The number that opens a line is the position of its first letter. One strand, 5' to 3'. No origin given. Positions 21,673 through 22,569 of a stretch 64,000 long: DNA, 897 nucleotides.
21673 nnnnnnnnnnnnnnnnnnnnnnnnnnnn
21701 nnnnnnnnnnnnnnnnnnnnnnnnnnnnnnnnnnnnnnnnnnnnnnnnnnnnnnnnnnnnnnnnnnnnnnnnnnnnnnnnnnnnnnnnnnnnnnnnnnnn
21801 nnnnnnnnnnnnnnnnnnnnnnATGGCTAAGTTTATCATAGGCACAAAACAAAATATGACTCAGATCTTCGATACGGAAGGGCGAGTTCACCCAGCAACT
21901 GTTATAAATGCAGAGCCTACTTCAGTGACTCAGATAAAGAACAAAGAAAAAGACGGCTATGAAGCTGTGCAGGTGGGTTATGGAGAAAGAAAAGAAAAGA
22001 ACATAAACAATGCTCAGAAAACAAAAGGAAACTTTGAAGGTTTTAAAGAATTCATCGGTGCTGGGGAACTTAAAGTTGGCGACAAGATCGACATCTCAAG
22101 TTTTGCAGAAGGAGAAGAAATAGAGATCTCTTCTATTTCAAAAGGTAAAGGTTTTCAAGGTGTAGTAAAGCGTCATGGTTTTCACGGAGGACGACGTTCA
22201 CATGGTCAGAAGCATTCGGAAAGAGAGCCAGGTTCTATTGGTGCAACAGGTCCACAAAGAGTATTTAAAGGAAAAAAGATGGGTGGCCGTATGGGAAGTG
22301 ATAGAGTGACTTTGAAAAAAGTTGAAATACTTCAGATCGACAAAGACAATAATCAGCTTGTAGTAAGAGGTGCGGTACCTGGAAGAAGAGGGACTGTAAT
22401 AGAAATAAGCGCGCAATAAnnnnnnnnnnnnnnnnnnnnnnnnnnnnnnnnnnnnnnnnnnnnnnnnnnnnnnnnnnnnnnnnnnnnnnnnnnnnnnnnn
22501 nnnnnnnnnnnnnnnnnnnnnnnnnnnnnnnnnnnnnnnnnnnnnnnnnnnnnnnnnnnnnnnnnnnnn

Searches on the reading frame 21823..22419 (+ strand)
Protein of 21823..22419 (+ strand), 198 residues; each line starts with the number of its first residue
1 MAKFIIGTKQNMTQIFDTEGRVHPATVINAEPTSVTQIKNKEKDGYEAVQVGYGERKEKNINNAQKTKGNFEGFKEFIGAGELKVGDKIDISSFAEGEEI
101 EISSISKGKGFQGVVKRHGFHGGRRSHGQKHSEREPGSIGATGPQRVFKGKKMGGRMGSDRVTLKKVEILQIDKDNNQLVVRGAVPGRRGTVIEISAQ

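Call 48: find_homologous_proteins(query=window:21823-22419:+, max_evalue=1e-40)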
Query window:21823-22419:+ (198 aa): 7239 proteins with E <= 1e-40 among 8000 candidates; the best 120 are listed.
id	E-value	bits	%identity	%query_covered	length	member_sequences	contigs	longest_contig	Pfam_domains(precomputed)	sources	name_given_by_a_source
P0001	1.6e-114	398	100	94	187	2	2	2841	PF00297.29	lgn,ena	-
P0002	2.7e-112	391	92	99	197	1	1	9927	PF00297.29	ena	-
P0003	8.0e-111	386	92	97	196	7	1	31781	PF00297.29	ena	-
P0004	7.6e-109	380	88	99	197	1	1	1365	PF00297.29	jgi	jgi:large subunit ribosomal protein L3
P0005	2.1e-107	375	88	99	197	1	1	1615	PF00297.29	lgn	-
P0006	7.8e-107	373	89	98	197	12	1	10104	PF00297.29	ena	-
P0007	6.8e-106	370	92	94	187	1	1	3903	PF00297.29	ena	-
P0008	1.3e-104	366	88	97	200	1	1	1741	PF00297.29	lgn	-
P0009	1.5e-103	363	86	99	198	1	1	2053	PF00297.29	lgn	-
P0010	5.4e-103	361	90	93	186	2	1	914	PF00297.29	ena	-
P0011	2.5e-102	359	87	97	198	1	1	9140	PF00297.29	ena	-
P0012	6.7e-102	357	86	97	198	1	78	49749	PF00297.29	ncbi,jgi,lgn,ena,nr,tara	ncbi:MAG: 50S ribosomal protein L3 [Candidatus Pacebacteria bacterium]|jgi:large subunit ribosomal p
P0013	4.6e-101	354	86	97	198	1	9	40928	PF00297.29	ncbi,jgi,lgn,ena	-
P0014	5.9e-101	354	85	97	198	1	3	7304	PF00297.29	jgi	jgi:large subunit ribosomal protein L3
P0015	1.8e-98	346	81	98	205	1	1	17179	PF00297.29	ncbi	ncbi:MAG: 50S ribosomal protein L3 [Candidatus Paceibacteria bacterium]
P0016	9.2e-95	334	85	93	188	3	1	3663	PF00297.29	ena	-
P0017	4.0e-93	329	78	97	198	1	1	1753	PF00297.29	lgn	-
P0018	1.4e-92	327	77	97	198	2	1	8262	PF00297.29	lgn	-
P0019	4.2e-92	325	76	98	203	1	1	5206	PF00297.29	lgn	-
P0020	1.2e-91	324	78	97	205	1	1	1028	PF00297.29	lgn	-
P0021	5.7e-90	318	78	97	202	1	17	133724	PF00297.29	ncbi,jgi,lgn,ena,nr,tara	ncbi:MAG: 50S ribosomal protein L3 [Candidatus Pacebacteria bacterium]|jgi:large subunit ribosomal p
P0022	9.9e-90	317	73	98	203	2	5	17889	PF00297.29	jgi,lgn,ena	-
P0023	1.4e-89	317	76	98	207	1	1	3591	PF00297.29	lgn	-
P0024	1.5e-89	317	74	98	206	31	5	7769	PF00297.29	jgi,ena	-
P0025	7.3e-89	315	74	97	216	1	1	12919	PF00297.29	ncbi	-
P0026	2.1e-88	313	73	98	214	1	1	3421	PF00297.29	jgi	jgi:large subunit ribosomal protein L3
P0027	6.3e-88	312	78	94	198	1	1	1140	PF00297.29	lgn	-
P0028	1.3e-87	310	71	99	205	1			PF00297.29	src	-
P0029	3.2e-86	306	77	94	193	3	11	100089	PF00297.29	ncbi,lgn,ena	-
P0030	3.8e-85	303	72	98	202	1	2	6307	PF00297.29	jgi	jgi:large subunit ribosomal protein L3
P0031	1.8e-84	300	70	97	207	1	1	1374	PF00297.29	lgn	-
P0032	2.2e-84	300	69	98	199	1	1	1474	PF00297.29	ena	-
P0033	5.8e-83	295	67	98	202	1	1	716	PF00297.29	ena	-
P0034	7.0e-83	295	69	98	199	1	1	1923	PF00297.29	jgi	-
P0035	9.5e-83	295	73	93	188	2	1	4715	PF00297.29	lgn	-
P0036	1.9e-82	294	69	99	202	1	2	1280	PF00297.29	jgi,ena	-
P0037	3.1e-82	293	68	97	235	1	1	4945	PF00297.29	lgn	-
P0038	5.7e-82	292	69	99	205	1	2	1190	PF00297.29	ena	-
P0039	7.0e-82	292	67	97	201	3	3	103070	PF00297.29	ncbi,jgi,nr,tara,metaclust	ncbi:MAG: 50S ribosomal protein L3 [Candidatus Pacebacteria bacterium]|jgi:large subunit ribosomal p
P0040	1.3e-81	291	67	98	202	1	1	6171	PF00297.29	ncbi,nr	ncbi:50S ribosomal protein L3 [Patescibacteria group bacterium]|nr:50S ribosomal protein L3 [Patesci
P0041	1.7e-81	291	67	98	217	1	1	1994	PF00297.29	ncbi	-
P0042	2.6e-81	290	69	99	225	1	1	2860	PF00297.29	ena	-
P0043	3.3e-81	290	72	93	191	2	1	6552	PF00297.29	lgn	-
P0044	3.5e-81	290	68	98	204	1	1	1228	PF00297.29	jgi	jgi:large subunit ribosomal protein L3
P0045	3.8e-81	289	68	97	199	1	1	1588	PF00297.29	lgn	-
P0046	7.4e-81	288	66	98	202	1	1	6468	PF00297.29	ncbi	-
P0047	1.3e-80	288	67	99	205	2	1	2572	PF00297.29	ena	-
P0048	1.3e-80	288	66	98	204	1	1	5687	PF00297.29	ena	-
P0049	1.3e-80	288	66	97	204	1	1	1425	PF00297.29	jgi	-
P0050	3.3e-80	286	71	97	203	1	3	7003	PF00297.29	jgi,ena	jgi:large subunit ribosomal protein L3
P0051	4.4e-80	286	66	97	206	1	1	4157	PF00297.29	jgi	-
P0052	5.6e-80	286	68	97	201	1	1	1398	PF00297.29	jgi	jgi:large subunit ribosomal protein L3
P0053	7.1e-80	285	66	98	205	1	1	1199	PF00297.29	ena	-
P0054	7.5e-80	285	70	97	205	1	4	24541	PF00297.29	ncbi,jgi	-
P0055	8.0e-80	285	70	97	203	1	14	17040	PF00297.29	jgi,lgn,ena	-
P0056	9.0e-80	285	66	98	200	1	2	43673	PF00297.29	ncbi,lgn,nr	ncbi:50S ribosomal protein L3 [Patescibacteria group bacterium]|nr:50S ribosomal protein L3 [Patesci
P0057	9.6e-80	285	68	99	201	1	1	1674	PF00297.29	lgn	-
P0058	1.2e-79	285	66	100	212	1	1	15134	PF00297.29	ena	-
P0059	1.2e-79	285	70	93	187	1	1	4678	PF00297.29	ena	-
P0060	1.2e-79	285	67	97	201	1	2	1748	PF00297.29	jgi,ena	-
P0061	1.2e-79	285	69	99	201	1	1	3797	PF00297.29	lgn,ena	-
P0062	1.3e-79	284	70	97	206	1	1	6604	PF00297.29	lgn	-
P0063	1.4e-79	284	70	97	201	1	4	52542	PF00297.29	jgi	jgi:large subunit ribosomal protein L3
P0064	1.7e-79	284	68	99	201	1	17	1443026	PF00297.29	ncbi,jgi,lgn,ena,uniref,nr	ncbi:50S ribosomal protein L3 [Candidatus Campbellbacteria bacterium RIFCSPLOWO2_01_FULL_34_15]|jgi:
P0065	1.8e-79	284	66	98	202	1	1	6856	PF00297.29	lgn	-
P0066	3.6e-79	283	66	98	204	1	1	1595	PF00297.29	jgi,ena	jgi:large subunit ribosomal protein L3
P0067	4.3e-79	283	65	97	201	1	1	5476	PF00297.29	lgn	-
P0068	4.4e-79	283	68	99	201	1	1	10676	PF00297.29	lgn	-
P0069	5.7e-79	282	68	97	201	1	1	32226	PF00297.29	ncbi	-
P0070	5.9e-79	282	66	97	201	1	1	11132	PF00297.29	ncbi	ncbi:50S ribosomal protein L3 [Patescibacteria group bacterium]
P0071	7.6e-79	282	66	98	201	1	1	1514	PF00297.29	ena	-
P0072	9.3e-79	282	66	99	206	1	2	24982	PF00297.29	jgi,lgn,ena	-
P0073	9.5e-79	282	66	98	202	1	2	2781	PF00297.29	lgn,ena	-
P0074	9.9e-79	282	69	93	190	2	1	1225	PF00297.29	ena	-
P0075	1.1e-78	281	66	98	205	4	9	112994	PF00297.29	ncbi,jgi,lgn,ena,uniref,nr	ncbi:50S ribosomal protein L3 [Candidatus Campbellbacteria bacterium RIFOXYC2_FULL_35_25]|uniref:Lar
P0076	1.3e-78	281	67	99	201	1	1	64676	PF00297.29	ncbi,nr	ncbi:MAG: 50S ribosomal protein L3 [Candidatus Pacebacteria bacterium]|nr:50S ribosomal protein L3 [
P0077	1.6e-78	281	67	97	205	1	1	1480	PF00297.29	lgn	-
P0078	1.7e-78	281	66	97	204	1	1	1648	PF00297.29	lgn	-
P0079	1.8e-78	281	66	97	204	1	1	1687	PF00297.29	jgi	jgi:large subunit ribosomal protein L3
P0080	1.9e-78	281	65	98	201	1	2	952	PF00297.29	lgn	-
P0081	2.7e-78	280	68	97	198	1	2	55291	PF00297.29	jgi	-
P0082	3.0e-78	280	68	97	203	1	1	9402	PF00297.29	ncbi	-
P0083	3.2e-78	280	67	94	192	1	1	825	PF00297.29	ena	-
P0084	3.5e-78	280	67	97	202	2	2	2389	PF00297.29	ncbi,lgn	-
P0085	4.4e-78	279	65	97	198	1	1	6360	PF00297.29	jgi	-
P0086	1.0e-77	278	66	97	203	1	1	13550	PF00297.29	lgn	-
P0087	1.3e-77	278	66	98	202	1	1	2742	PF00297.29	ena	-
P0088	1.3e-77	278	67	97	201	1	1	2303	PF00297.29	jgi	jgi:large subunit ribosomal protein L3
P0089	1.4e-77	278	67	98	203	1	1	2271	PF00297.29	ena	-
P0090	1.4e-77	278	66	98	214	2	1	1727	PF00297.29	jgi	-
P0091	1.5e-77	278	67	97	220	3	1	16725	PF00297.29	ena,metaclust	metaclust:\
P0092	1.6e-77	278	64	98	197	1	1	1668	PF00297.29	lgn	-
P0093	1.7e-77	278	68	97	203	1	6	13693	PF00297.29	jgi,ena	-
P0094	1.8e-77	278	68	97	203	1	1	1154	PF00297.29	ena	-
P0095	2.2e-77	277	65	98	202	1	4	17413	PF00297.29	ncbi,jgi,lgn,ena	-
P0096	2.5e-77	277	68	97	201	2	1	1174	PF00297.29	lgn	-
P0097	3.1e-77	277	66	98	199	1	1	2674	PF00297.29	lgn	-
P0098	3.3e-77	277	63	98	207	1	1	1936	PF00297.29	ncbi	-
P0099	3.7e-77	276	64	98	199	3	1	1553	PF00297.29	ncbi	-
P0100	3.8e-77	276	67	97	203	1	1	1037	PF00297.29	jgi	-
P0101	5.2e-77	276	64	98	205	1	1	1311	PF00297.29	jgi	-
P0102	5.7e-77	276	66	97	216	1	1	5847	PF00297.29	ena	-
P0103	6.4e-77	276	65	98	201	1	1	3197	PF00297.29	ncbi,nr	ncbi:MAG: 50S ribosomal protein L3 [Patescibacteria group bacterium]|nr:50S ribosomal protein L3 [Pa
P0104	6.8e-77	276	63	97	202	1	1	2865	PF00297.29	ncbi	-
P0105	7.0e-77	276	67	97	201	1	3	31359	PF00297.29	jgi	-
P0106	8.2e-77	275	66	97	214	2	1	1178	PF00297.29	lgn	-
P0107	8.2e-77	275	66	98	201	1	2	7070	PF00297.29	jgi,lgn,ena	-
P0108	8.8e-77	275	65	98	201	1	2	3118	PF00297.29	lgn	-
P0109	8.9e-77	275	66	97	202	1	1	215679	PF00297.29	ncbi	-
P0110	1.0e-76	275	64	97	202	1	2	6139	PF00297.29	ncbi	-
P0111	1.1e-76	275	67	98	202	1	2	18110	PF00297.29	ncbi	-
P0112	1.8e-76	274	66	97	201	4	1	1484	PF00297.29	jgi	-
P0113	1.9e-76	274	67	97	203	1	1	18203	PF00297.29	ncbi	-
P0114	2.0e-76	274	65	98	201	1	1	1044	PF00297.29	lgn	-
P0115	2.0e-76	274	68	93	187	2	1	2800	PF00297.29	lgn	-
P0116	2.2e-76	274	65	97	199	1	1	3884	PF00297.29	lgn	-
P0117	2.2e-76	274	64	99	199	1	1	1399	PF00297.29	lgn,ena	-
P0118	2.3e-76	274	65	97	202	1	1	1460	PF00297.29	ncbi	-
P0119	2.5e-76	274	66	98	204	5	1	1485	PF00297.29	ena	-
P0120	2.6e-76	274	68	94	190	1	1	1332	PF00297.29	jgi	-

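Call 49: find_encoding_contigs(protein=P0003, flank=6000, max_places=2)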
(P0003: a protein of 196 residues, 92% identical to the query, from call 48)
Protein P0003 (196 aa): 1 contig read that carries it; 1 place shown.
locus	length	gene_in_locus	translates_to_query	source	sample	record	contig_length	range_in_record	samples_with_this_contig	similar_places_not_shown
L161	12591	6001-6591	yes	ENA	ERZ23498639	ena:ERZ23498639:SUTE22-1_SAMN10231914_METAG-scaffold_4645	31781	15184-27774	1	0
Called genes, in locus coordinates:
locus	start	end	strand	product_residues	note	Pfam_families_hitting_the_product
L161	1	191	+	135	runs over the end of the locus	PF00164:Ribosom_S12_S23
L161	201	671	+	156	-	PF00177:Ribosomal_S7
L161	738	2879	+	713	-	PF00009:GTP_EFTU, PF03144:GTP_EFTU_D2, PF22042:EF-G_D2, PF14492:EFG_III, PF16658:RF3_C, PF03764:EFG_IV, PF00679:EFG_C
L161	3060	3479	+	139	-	-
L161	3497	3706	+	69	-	-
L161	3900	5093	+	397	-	PF00009:GTP_EFTU, PF03144:GTP_EFTU_D2, PF03143:GTP_EFTU_D3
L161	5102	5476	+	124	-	PF00338:Ribosomal_S10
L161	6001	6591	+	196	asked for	PF00297:Ribosomal_L3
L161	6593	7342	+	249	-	PF00573:Ribosomal_L4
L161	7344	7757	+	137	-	PF00276:Ribosomal_L23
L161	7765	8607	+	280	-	PF00181:Ribosomal_L2_N, PF03947:Ribosomal_L2_C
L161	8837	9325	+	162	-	PF00466:Ribosomal_L10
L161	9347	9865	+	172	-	PF16320:Ribosomal_L12_N, PF00542:Ribosomal_L12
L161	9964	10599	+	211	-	-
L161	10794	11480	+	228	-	PF05552:MS_channel_1st_1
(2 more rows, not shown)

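Call 50: find_encoding_contigs(protein=P0002, flank=6000, max_places=2)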
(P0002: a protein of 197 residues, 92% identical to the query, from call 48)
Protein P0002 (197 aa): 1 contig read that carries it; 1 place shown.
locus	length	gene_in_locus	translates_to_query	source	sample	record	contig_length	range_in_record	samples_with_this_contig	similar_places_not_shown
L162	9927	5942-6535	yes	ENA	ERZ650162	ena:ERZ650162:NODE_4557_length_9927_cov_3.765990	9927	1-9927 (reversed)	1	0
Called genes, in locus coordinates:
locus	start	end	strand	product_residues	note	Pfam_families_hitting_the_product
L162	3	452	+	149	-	?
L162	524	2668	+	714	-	PF00009:GTP_EFTU, PF03144:GTP_EFTU_D2, PF22042:EF-G_D2, PF14492:EFG_III, PF16658:RF3_C, PF03764:EFG_IV, PF00679:EFG_C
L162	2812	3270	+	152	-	-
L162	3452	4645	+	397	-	PF00009:GTP_EFTU, PF03144:GTP_EFTU_D2, PF03143:GTP_EFTU_D3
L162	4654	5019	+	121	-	PF00338:Ribosomal_S10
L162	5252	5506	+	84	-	PF15919:HicB_lk_antitox (weak)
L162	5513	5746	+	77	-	PF07927:HicA_toxin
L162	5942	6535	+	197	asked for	PF00297:Ribosomal_L3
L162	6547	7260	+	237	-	PF00573:Ribosomal_L4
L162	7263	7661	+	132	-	PF00276:Ribosomal_L23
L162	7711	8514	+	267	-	PF00181:Ribosomal_L2_N, PF03947:Ribosomal_L2_C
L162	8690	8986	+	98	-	-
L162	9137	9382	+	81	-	PF21748:UPF0150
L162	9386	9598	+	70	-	PF07927:HicA_toxin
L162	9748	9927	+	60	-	?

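Call 51: find_encoding_contigs(protein=P0006, flank=6000, max_places=2)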
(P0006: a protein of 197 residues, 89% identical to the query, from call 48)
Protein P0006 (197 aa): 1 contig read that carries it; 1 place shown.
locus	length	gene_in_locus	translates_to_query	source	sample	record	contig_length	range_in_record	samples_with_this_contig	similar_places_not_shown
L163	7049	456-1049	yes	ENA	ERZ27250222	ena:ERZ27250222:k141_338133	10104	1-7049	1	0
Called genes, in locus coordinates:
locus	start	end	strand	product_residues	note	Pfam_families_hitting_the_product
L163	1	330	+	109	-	?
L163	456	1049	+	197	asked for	PF00297:Ribosomal_L3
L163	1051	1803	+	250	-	PF00573:Ribosomal_L4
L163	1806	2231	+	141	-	PF00276:Ribosomal_L23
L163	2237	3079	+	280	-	PF00181:Ribosomal_L2_N, PF03947:Ribosomal_L2_C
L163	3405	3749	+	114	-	PF00203:Ribosomal_S19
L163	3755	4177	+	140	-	PF00237:Ribosomal_L22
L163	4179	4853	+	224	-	PF07650:KH_2, PF00189:Ribosomal_S3_C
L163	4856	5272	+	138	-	PF00252:Ribosomal_L16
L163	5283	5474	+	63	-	PF00831:Ribosomal_L29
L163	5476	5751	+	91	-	PF00366:Ribosomal_S17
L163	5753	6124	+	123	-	PF00238:Ribosomal_L14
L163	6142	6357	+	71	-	PF00467:KOW, PF17136:ribosomal_L24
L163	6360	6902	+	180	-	PF00281:Ribosomal_L5, PF00673:Ribosomal_L5_C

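Call 52: find_encoding_contigs(protein=P0012, flank=6000, max_places=2)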
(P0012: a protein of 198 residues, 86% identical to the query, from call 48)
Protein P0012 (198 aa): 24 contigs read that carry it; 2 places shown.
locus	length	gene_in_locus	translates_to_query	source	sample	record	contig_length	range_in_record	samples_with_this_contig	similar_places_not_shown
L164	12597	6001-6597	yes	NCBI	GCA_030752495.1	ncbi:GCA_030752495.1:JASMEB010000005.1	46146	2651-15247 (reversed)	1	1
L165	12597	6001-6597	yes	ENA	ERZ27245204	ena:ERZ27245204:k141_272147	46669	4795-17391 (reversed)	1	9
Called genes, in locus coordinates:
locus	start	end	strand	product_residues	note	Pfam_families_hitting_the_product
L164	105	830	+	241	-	-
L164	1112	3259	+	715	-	PF00009:GTP_EFTU, PF03144:GTP_EFTU_D2, PF22042:EF-G_D2, PF14492:EFG_III, PF16658:RF3_C (weak), PF03764:EFG_IV, PF00679:EFG_C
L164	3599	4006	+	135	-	-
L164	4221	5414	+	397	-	PF00009:GTP_EFTU, PF03144:GTP_EFTU_D2, PF03143:GTP_EFTU_D3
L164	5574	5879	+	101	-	PF00338:Ribosomal_S10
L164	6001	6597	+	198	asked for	PF00297:Ribosomal_L3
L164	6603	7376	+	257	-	PF00573:Ribosomal_L4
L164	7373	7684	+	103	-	PF00276:Ribosomal_L23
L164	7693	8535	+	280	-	PF00181:Ribosomal_L2_N, PF03947:Ribosomal_L2_C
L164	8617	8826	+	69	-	-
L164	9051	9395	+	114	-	PF00203:Ribosomal_S19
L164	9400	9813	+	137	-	PF00237:Ribosomal_L22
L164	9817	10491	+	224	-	PF07650:KH_2, PF00189:Ribosomal_S3_C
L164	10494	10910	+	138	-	PF00252:Ribosomal_L16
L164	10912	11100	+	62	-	PF00831:Ribosomal_L29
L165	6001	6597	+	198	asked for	PF00297:Ribosomal_L3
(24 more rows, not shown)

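Call 63: find_encoding_contigs(protein=P0015, flank=4000, max_places=1)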
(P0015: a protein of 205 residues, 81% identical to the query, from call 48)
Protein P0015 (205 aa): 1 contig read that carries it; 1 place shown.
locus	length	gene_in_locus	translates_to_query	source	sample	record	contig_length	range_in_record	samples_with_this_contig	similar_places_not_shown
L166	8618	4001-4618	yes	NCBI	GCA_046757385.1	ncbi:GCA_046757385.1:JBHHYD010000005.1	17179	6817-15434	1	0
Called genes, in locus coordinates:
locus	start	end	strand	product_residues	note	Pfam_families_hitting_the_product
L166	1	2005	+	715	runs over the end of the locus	PF00009:GTP_EFTU, PF03144:GTP_EFTU_D2, PF22042:EF-G_D2, PF14492:EFG_III, PF16658:RF3_C (weak), PF03764:EFG_IV, PF00679:EFG_C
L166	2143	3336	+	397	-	PF00009:GTP_EFTU, PF03144:GTP_EFTU_D2, PF03143:GTP_EFTU_D3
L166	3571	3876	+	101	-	PF00338:Ribosomal_S10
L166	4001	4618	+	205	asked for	PF00297:Ribosomal_L3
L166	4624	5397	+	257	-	PF00573:Ribosomal_L4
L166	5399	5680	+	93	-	PF00276:Ribosomal_L23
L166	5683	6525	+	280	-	PF00181:Ribosomal_L2_N, PF03947:Ribosomal_L2_C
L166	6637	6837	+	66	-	-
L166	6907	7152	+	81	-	PF21748:UPF0150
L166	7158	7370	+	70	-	PF07927:HicA_toxin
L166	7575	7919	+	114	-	PF00203:Ribosomal_S19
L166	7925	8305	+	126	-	PF00237:Ribosomal_L22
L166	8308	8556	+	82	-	PF07650:KH_2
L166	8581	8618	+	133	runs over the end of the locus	PF00189:Ribosomal_S3_C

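Call 64: find_encoding_contigs(protein=P0021, flank=4000, max_places=1)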
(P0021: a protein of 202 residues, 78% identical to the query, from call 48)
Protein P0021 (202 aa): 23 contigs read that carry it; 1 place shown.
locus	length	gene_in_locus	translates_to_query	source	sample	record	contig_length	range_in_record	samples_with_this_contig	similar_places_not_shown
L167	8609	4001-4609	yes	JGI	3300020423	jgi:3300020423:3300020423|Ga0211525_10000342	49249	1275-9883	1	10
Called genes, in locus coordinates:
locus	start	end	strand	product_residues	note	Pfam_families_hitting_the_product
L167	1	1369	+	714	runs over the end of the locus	PF00009:GTP_EFTU, PF03144:GTP_EFTU_D2, PF22042:EF-G_D2, PF14492:EFG_III, PF16658:RF3_C (weak), PF03764:EFG_IV, PF00679:EFG_C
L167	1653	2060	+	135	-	-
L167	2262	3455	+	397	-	PF00009:GTP_EFTU, PF03144:GTP_EFTU_D2, PF03143:GTP_EFTU_D3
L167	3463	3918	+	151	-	PF00338:Ribosomal_S10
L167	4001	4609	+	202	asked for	PF00297:Ribosomal_L3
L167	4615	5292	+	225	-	PF00573:Ribosomal_L4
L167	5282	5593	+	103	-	PF00276:Ribosomal_L23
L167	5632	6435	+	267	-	PF00181:Ribosomal_L2_N, PF03947:Ribosomal_L2_C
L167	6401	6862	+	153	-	PF00203:Ribosomal_S19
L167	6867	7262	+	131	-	PF00237:Ribosomal_L22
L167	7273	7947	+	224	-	PF07650:KH_2, PF00189:Ribosomal_S3_C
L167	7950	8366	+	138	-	PF00252:Ribosomal_L16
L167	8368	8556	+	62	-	PF00831:Ribosomal_L29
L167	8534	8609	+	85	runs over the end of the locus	PF00366:Ribosomal_S17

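Call 65: find_encoding_contigs(protein=P0029, flank=4000, max_places=1)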
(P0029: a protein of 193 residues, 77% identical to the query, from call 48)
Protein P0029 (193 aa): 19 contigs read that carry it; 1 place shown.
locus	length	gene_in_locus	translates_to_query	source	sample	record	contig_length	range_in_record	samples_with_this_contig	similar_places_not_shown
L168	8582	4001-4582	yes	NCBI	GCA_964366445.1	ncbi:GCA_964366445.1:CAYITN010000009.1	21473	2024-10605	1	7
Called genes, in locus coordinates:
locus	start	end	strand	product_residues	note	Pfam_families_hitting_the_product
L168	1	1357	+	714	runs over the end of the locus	PF00009:GTP_EFTU, PF03144:GTP_EFTU_D2, PF22042:EF-G_D2, PF14492:EFG_III, PF16658:RF3_C (weak), PF03764:EFG_IV, PF00679:EFG_C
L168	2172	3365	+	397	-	PF00009:GTP_EFTU, PF03144:GTP_EFTU_D2, PF03143:GTP_EFTU_D3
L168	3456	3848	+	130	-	PF00338:Ribosomal_S10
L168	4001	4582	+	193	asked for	PF00297:Ribosomal_L3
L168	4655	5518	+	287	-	PF00573:Ribosomal_L4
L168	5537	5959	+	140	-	PF00276:Ribosomal_L23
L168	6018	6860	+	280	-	PF00181:Ribosomal_L2_N, PF03947:Ribosomal_L2_C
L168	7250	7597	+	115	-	PF00203:Ribosomal_S19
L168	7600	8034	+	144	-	PF00237:Ribosomal_L22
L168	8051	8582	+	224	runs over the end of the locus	PF07650:KH_2, PF00189:Ribosomal_S3_C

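Call 66: find_encoding_contigs(protein=P0011, flank=4000, max_places=1)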
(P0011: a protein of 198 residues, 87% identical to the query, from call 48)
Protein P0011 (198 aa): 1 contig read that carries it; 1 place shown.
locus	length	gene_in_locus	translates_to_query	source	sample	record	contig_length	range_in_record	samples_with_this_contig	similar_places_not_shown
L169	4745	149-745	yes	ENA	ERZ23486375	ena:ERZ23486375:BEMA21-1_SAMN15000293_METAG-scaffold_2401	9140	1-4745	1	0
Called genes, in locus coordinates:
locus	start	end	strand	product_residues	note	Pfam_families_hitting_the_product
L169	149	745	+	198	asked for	PF00297:Ribosomal_L3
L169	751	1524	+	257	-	PF00573:Ribosomal_L4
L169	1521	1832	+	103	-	PF00276:Ribosomal_L23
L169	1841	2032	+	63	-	-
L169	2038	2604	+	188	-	PF03947:Ribosomal_L2_C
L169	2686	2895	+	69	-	-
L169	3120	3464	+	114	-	PF00203:Ribosomal_S19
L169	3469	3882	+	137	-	PF00237:Ribosomal_L22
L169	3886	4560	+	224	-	PF07650:KH_2, PF00189:Ribosomal_S3_C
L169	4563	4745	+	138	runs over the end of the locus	PF00252:Ribosomal_L16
